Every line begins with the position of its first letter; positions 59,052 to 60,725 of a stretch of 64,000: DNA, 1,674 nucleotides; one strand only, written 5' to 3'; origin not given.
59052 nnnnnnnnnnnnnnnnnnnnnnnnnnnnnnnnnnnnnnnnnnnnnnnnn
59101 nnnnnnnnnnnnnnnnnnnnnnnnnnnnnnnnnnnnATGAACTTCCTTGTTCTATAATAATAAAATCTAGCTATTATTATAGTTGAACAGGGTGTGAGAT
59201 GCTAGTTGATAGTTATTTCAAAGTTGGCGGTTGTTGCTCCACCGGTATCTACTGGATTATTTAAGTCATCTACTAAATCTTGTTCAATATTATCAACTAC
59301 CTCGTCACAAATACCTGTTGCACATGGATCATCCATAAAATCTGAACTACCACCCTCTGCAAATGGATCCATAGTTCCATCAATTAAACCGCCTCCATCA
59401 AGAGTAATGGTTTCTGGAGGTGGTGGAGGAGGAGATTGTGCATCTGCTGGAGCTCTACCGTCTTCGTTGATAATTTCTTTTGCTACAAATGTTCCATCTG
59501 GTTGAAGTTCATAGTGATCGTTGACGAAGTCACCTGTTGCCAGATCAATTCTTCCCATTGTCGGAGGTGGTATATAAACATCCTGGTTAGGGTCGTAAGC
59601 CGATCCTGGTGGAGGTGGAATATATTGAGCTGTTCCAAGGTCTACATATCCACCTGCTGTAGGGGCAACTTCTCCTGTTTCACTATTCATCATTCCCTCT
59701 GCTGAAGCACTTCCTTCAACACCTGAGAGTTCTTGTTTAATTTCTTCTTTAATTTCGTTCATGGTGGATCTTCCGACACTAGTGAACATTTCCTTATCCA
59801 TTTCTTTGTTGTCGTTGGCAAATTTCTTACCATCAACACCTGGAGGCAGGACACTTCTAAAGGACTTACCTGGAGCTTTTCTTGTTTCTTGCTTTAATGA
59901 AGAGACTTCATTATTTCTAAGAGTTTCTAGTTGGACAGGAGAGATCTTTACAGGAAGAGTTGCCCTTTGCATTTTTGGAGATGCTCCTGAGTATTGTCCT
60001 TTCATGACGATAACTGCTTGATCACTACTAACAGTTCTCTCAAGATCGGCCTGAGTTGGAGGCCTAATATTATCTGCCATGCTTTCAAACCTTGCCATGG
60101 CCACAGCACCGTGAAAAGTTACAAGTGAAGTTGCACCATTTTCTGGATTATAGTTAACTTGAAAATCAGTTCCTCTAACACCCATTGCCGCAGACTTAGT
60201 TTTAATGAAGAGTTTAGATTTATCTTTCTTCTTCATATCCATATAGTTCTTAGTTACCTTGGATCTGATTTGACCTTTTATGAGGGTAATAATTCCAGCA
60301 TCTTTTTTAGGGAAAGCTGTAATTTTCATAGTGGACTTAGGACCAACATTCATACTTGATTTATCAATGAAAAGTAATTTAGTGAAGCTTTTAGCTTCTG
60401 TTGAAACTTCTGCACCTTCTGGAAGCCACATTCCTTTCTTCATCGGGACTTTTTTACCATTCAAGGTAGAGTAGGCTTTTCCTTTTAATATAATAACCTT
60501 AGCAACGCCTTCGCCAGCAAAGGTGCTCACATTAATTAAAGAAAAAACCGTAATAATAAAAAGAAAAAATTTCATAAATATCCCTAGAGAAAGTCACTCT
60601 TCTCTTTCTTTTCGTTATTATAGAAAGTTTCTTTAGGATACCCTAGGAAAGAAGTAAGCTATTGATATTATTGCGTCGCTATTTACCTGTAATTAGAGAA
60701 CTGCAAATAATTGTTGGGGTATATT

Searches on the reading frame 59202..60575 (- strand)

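Call 54: search_protein_families(library=pfam, proteins=[window:59202-60575:-], max_evalue=0.0001)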
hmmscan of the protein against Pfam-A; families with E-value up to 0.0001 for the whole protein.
window:59202-60575:- (457 aa): 1 family
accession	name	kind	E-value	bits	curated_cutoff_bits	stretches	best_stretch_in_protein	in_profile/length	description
PF04773.18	FecR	-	2.5e-12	47.5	24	1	56-158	2-96/97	FecR protein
